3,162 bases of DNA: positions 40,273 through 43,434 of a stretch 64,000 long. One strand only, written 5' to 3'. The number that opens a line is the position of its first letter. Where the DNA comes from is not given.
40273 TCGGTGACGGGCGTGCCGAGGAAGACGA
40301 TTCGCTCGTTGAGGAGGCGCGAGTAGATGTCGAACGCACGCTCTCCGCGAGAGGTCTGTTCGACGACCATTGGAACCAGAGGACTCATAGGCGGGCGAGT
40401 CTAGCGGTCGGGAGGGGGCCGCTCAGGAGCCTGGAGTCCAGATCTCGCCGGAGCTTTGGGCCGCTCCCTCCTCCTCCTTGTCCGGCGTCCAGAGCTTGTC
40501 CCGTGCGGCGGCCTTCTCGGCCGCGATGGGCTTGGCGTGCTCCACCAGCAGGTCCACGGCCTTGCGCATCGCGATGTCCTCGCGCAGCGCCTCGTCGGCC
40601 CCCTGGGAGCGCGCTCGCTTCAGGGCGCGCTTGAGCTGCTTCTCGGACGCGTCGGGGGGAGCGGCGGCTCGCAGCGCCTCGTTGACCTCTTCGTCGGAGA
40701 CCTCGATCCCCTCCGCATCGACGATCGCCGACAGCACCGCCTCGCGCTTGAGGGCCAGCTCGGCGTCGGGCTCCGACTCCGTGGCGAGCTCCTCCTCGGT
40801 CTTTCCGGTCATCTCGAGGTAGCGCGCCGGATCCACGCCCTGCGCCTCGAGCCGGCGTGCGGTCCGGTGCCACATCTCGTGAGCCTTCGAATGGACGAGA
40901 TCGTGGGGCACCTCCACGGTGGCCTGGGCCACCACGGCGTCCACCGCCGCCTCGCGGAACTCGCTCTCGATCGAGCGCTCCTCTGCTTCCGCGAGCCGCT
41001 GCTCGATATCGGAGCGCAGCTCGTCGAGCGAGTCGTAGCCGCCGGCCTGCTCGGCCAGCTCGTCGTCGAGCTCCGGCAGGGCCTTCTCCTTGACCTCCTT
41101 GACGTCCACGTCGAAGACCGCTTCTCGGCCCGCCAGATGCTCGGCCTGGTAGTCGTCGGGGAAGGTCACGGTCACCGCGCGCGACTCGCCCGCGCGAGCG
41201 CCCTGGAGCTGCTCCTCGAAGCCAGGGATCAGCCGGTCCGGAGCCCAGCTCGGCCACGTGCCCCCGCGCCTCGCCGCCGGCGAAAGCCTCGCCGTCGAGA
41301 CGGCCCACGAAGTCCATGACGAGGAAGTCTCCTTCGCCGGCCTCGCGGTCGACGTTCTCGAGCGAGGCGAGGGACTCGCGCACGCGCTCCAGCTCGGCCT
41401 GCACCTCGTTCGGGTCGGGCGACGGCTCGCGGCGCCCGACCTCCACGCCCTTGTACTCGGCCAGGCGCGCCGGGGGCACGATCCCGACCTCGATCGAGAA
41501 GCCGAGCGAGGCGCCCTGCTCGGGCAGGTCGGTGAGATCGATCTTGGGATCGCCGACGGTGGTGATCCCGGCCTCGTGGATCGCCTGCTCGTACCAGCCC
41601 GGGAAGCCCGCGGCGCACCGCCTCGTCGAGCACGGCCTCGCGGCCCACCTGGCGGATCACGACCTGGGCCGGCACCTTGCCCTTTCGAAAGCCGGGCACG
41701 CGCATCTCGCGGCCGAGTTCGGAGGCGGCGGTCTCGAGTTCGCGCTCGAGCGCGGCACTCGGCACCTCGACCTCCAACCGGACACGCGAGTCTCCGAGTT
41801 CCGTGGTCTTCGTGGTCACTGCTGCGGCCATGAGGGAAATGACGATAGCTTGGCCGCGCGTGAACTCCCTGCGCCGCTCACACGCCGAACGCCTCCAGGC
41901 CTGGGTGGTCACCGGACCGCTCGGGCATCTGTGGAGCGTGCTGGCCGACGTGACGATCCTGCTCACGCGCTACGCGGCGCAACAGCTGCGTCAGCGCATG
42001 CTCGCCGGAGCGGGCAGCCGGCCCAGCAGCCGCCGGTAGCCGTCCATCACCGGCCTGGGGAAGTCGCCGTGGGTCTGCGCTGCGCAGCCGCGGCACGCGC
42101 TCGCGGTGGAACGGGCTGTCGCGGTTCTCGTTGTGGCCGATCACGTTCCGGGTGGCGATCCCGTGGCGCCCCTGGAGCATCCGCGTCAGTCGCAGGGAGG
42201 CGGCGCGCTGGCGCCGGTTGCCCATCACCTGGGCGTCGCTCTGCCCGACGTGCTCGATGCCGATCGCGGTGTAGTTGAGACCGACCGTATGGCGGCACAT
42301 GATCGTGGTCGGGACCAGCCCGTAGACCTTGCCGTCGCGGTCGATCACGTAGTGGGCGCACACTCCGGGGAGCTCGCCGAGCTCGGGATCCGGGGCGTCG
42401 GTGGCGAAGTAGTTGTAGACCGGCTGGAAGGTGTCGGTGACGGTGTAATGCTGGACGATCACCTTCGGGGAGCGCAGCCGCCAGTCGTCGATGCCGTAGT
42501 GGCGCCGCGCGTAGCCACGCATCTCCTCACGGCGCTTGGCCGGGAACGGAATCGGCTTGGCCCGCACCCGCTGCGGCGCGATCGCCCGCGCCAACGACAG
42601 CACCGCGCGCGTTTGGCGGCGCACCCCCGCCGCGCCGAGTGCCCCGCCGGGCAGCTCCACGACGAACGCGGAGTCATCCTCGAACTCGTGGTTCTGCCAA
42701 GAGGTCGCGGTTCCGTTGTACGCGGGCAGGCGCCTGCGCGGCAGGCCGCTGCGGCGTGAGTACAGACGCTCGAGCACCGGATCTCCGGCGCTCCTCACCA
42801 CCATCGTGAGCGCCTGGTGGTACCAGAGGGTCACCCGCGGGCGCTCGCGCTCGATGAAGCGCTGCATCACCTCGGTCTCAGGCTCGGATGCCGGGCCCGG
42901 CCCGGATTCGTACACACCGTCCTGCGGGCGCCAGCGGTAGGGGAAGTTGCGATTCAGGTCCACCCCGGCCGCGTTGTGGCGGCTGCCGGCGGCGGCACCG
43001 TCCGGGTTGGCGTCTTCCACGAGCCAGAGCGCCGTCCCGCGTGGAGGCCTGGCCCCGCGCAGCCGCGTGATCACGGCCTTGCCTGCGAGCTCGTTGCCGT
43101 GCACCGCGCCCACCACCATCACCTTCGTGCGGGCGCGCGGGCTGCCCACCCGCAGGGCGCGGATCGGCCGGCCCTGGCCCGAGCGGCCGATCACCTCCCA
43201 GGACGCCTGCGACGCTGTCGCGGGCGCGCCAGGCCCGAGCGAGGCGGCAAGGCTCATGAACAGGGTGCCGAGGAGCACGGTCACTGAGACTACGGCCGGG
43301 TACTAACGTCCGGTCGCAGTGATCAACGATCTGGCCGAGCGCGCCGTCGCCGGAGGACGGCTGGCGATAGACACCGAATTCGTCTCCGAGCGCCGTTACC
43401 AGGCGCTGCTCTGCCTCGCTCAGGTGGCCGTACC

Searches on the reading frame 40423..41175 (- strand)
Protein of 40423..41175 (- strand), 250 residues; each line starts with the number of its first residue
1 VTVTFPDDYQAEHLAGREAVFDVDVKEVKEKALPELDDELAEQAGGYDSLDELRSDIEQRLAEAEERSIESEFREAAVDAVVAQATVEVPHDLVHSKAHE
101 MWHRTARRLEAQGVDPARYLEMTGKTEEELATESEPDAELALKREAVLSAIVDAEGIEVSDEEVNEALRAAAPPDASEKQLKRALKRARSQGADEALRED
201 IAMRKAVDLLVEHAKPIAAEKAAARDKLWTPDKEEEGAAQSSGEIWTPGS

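Call 61: search_protein_families(library=pfam, max_evalue=0.00001, proteins=[window:40423-41175:-])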
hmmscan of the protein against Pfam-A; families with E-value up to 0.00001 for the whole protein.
window:40423-41175:- (250 aa): 1 family
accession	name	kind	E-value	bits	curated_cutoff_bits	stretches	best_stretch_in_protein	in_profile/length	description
PF05698.19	Trigger_C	-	4.3e-35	121.6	22.7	1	49-212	1-162/162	Bacterial trigger factor protein (TF) C-terminus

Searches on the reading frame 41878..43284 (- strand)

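Call 61: search_protein_families(library=pfam, max_evalue=0.00001, proteins=[window:41878-43284:-])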
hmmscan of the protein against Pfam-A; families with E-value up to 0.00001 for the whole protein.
window:41878-43284:- (468 aa): 4 families
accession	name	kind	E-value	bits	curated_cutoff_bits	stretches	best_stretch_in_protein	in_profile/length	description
PF01510.30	Amidase_2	-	2.4e-19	70.4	26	1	271-388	3-126/131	N-acetylmuramoyl-L-alanine amidase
PF00246.29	Peptidase_M14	-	5.5e-19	69.3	21.6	1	27-163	16-189/286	Zinc carboxypeptidase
PF24827.1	AstE_AspA_cat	-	4.4e-08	33.3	25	1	53-120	3-70/192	Succinylglutamate desuccinylase/Aspartoacylase catalytic domain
PF10994.13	DUF2817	-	5.1e-07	29.9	23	1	23-152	22-147/341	Protein of unknown function (DUF2817)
